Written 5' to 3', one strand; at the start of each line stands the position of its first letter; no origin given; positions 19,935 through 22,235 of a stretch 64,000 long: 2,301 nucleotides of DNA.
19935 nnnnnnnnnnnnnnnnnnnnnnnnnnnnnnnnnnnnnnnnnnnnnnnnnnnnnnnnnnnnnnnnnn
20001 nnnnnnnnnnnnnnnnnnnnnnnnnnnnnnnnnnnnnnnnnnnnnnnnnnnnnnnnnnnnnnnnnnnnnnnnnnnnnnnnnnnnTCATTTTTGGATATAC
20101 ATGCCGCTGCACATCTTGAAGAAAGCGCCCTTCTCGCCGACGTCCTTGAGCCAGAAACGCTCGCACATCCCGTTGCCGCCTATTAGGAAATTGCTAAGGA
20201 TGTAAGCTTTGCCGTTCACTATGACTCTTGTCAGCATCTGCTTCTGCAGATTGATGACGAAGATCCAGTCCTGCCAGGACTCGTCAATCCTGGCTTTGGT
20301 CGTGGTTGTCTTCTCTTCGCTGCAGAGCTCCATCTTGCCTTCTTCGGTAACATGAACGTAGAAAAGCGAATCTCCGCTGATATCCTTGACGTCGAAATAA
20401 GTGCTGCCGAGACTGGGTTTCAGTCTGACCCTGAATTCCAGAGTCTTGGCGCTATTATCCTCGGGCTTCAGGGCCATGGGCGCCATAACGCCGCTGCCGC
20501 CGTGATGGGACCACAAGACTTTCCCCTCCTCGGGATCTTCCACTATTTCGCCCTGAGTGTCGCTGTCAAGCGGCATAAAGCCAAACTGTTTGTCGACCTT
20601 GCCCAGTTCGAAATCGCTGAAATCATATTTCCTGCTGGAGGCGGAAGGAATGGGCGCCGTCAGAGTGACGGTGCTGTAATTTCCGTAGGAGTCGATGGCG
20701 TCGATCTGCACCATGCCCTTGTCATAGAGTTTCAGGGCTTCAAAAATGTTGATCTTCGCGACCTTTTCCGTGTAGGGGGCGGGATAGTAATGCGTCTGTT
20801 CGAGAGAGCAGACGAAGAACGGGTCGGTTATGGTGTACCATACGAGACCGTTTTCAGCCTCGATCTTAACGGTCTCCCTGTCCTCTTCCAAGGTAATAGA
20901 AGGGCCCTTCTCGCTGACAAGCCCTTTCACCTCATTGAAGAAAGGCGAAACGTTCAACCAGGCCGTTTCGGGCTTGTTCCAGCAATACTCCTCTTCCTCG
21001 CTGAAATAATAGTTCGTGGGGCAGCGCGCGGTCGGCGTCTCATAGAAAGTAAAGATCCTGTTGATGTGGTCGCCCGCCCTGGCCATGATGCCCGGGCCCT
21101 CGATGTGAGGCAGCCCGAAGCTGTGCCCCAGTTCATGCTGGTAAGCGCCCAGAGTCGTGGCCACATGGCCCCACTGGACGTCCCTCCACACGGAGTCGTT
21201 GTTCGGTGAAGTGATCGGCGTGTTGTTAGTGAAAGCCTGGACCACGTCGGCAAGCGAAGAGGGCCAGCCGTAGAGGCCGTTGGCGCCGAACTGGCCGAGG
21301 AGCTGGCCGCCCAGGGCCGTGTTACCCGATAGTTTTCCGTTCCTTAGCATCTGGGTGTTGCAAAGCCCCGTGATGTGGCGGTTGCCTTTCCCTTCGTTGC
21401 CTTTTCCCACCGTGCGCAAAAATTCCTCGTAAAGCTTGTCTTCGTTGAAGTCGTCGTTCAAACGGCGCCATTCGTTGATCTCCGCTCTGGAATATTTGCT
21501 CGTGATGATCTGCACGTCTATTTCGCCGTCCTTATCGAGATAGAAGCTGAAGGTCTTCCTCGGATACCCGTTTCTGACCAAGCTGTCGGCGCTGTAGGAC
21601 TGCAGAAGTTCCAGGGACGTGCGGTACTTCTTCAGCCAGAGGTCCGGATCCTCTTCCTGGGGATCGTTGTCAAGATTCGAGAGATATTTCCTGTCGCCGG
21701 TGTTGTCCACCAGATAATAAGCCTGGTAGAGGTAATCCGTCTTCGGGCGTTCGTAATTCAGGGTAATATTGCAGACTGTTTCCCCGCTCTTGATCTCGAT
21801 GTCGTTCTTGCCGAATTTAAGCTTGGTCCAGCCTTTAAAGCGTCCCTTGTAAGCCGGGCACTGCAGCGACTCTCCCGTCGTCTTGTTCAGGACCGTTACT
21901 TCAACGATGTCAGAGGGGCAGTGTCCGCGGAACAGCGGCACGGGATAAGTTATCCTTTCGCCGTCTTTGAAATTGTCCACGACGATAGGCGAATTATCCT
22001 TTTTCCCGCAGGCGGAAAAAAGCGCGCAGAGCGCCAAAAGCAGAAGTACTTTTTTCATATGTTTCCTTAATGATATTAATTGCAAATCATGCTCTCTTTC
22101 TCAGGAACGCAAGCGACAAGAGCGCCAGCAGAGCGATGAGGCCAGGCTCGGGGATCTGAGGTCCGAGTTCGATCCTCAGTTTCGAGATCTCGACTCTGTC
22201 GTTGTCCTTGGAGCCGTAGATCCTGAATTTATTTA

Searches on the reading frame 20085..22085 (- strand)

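Call 4: search_protein_families(library=pfam, proteins=[window:20085-22085:-], max_evalue=0.01)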
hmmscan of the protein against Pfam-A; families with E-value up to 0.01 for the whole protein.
window:20085-22085:- (666 aa): 1 family
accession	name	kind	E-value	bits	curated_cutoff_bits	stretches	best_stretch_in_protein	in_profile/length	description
PF12044.14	Metallopep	-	3.4e-49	168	27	1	35-393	3-397/427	Putative peptidase family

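Call 9: search_protein_families(library=ncbifam, proteins=[window:20085-22085:-], max_evalue=0.01)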
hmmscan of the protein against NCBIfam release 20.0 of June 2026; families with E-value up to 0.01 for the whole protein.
window:20085-22085:- (666 aa): 0 families
